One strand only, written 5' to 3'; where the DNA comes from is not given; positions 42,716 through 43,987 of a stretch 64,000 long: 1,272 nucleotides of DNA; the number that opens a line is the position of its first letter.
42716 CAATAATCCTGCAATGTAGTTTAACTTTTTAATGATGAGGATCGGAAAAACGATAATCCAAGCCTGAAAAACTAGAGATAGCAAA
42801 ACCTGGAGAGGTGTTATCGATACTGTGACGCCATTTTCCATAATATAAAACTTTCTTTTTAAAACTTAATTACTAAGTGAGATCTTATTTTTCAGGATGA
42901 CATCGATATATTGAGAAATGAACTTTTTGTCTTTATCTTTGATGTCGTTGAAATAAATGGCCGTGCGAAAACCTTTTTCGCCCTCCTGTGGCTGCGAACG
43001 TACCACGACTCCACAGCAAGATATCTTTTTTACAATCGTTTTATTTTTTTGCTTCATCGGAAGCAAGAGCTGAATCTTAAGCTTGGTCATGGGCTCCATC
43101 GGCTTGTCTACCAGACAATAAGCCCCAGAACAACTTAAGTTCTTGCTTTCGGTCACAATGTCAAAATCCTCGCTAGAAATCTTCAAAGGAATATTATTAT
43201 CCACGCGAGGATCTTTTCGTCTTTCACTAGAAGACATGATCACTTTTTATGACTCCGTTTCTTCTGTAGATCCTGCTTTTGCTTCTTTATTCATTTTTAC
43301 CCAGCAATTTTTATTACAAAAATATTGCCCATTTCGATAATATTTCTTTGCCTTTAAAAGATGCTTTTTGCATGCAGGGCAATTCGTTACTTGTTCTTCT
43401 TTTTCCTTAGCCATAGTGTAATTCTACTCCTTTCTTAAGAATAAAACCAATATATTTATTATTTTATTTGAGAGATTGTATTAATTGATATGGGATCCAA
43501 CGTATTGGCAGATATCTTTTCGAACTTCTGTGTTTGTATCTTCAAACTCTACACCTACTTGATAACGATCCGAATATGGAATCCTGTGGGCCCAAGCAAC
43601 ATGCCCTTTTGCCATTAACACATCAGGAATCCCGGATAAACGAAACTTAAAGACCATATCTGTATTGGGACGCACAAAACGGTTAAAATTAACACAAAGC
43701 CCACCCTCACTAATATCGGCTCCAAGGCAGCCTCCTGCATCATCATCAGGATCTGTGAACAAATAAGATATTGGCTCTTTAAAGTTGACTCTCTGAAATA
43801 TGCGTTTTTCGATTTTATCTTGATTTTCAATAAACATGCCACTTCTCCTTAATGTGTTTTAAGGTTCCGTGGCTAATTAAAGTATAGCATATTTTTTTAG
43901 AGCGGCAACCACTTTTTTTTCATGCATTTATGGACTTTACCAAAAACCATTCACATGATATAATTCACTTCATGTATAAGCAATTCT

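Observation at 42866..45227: PilZ / zinc-ribbon / PilZ trio divergent from a minimal GspA-GspB-like pair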

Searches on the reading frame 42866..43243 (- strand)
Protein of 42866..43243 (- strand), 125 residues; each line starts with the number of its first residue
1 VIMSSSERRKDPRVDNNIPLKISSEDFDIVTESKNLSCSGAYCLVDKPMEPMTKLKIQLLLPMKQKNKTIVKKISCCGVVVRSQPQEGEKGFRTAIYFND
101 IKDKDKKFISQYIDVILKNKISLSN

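Call 3: search_protein_families(library=pfam, proteins=[window:42866-43243:-], max_evalue=1)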
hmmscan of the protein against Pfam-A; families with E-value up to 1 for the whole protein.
window:42866-43243:- (125 aa): 1 family
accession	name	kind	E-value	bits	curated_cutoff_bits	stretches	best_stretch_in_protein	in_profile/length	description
PF07238.19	PilZ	-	8.2e-09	36.2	22.5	1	7-113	1-100/102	PilZ domain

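Call 4: search_protein_families(library=ncbifam, proteins=[window:42866-43243:-], max_evalue=1)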
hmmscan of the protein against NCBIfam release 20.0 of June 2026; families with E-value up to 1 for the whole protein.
window:42866-43243:- (125 aa): 1 family
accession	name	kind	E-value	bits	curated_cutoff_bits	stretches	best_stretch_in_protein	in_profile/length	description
TIGR02266.1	gmx_TIGR02266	paralog_domain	0.00072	19.7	68.7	1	13-114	1-96/96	TIGR02266 family protein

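Call 63: search_protein_families(library=padloc, proteins=[window:42866-43243:-], max_evalue=0.01)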
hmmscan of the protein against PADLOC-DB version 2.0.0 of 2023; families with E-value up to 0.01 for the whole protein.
window:42866-43243:- (125 aa): 0 families

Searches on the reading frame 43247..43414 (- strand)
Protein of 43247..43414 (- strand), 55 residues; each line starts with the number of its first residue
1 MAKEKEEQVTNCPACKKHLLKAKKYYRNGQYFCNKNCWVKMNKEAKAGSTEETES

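Call 3: search_protein_families(library=pfam, proteins=[window:43247-43414:-], max_evalue=1)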
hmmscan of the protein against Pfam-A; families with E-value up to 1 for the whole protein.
window:43247-43414:- (55 aa): 6 families
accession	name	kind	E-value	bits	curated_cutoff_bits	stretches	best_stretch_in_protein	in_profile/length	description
PF23545.1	Zn_ribbon_HMPTM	-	0.0015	18.5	27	1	12-37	9-33/45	HMPTM N-terminal zinc ribbon domain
PF04570.20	zf-FLZ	-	0.0081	16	23.4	1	4-37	8-43/54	zinc-finger of the FCS-type, C2-C2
PF14768.12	RPA_interact_C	-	0.0098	16.8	25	1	12-46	2-30/80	Replication protein A interacting C-terminal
PF00412.28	LIM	-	0.035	14.8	22.9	1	11-39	28-55/58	LIM domain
PF18553.7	PheRS_DBD3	-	0.04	14.6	26.6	1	18-46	22-52/61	PheRS DNA binding domain 3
PF15801.11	zf-C6H2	-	0.04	14.5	30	1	7-44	10-40/47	zf-MYND-like zinc finger, mRNA-binding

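Call 4: search_protein_families(library=ncbifam, proteins=[window:43247-43414:-], max_evalue=1)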
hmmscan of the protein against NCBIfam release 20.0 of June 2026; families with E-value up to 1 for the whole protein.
window:43247-43414:- (55 aa): 3 families
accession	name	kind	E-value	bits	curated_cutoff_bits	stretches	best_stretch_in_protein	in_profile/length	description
NF041023.1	PP0621_fam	subfamily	0.0001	22.5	45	1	3-37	36-70/71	PP0621 family protein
NF001638.0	PRK00418.1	equivalog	0.034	14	83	1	6-37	4-33/65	DNA gyrase inhibitor YacG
NF040849.1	tRNAmod_TiaS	equivalog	0.78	8.2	600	1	2-45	346-383/422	tRNA(Ile2) 2-agmatinylcytidine synthetase TiaS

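Call 63: search_protein_families(library=padloc, proteins=[window:43247-43414:-], max_evalue=0.01)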
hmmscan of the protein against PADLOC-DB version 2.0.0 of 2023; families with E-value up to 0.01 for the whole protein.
window:43247-43414:- (55 aa): 0 families

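Call 73: search_protein_families(library=pfam, alignment_id=A3, max_evalue=0.01)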
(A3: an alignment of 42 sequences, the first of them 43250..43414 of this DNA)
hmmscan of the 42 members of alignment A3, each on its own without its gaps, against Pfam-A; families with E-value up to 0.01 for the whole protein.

A. member 1, window:43250-43414:- (55 aa): 3 families
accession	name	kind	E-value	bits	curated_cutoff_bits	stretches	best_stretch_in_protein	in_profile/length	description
PF23545.1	Zn_ribbon_HMPTM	-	0.0015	18.5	27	1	12-37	9-33/45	HMPTM N-terminal zinc ribbon domain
PF04570.20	zf-FLZ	-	0.0081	16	23.4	1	4-37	8-43/54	zinc-finger of the FCS-type, C2-C2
PF14768.12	RPA_interact_C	-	0.0098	16.8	25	0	12-46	2-30/80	Replication protein A interacting C-terminal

B. families by the number of members that match (of 42 scanned): 11 families
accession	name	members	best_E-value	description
PF00412.28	LIM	24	0.00045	LIM domain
PF04570.20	zf-FLZ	6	0.00053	zinc-finger of the FCS-type, C2-C2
PF23545.1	Zn_ribbon_HMPTM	2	0.0015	HMPTM N-terminal zinc ribbon domain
PF14354.12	Lar_restr_allev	2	0.0019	Restriction alleviation protein Lar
PF11781.13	Zn_ribbon_RRN7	2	0.0042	Zinc-finger of RNA-polymerase I-specific TFIIB, Rrn7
PF02069.22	Metallothio_Pro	2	0.0064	Prokaryotic metallothionein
PF13923.12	zf-C3HC4_2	1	0.0019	Zinc finger, C3HC4 type (RING finger)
PF04010.18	DUF357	1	0.0022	Protein of unknown function (DUF357)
PF09180.16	ProRS-C_1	1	0.0054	Prolyl-tRNA synthetase, C-terminal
PF05443.17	ROS_MUCR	1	0.0059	ROS/MUCR transcriptional regulator protein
PF14768.12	RPA_interact_C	1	0.0098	Replication protein A interacting C-terminal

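Call 81: find_related_loci(query=A3, collection=metagenome_contigs, flank=6000)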
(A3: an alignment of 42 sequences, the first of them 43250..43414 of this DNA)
Query A3 (55 aa) in metagenome_contigs; peptide patterns used: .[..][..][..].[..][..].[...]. (x = any residue, [..] = any of these).
599 stretches matched a pattern (row limit reached: there are more); 481 encode a relative of the query (tblastn E <= 1e-3); the best 80 are kept; 80 distinct loci.
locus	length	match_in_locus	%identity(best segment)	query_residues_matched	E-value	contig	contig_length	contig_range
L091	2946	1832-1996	100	1-55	4e-33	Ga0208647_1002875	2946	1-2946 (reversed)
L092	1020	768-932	89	1-55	2e-29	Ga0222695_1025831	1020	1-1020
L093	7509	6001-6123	80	1-41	2e-20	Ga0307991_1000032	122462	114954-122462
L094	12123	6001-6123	62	7-51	3e-15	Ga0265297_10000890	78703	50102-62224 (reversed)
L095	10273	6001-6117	67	2-40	8e-15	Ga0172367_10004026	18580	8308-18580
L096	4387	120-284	51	1-55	3e-14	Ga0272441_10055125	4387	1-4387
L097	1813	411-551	52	7-54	5e-13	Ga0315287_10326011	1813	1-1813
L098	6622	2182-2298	64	2-40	4e-13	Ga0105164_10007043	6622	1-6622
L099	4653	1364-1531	50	4-55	6e-13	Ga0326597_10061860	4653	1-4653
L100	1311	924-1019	72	7-38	6e-13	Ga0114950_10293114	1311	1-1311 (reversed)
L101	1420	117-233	62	2-40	9e-13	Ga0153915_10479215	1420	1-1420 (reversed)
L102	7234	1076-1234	47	2-54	1e-12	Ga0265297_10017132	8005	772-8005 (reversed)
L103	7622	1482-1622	51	2-48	2e-12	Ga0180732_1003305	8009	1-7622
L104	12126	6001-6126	57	2-43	2e-12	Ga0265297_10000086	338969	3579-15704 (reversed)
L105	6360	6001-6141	49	8-53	4e-12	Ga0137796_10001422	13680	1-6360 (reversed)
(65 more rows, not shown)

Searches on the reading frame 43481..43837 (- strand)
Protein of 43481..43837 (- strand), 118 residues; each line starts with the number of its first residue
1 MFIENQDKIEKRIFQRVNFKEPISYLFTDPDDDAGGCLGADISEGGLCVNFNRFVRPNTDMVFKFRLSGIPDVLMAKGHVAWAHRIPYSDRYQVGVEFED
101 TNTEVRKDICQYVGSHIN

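Call 3: search_protein_families(library=pfam, proteins=[window:43481-43837:-], max_evalue=1)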
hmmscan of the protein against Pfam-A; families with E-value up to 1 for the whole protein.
window:43481-43837:- (118 aa): 1 family
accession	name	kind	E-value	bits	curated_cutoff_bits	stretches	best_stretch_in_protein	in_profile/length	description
PF07238.19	PilZ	-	2e-09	38.1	22.5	1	11-113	2-100/102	PilZ domain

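Call 4: search_protein_families(library=ncbifam, proteins=[window:43481-43837:-], max_evalue=1)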
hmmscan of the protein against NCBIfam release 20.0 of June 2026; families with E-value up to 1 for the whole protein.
window:43481-43837:- (118 aa): 1 family
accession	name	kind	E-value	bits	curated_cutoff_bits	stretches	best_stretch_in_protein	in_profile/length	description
TIGR02266.1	gmx_TIGR02266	paralog_domain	3.7e-10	39.9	68.7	1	40-113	22-95/96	TIGR02266 family protein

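Call 63: search_protein_families(library=padloc, proteins=[window:43481-43837:-], max_evalue=0.01)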
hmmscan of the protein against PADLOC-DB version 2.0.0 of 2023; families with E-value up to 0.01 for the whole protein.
window:43481-43837:- (118 aa): 0 families
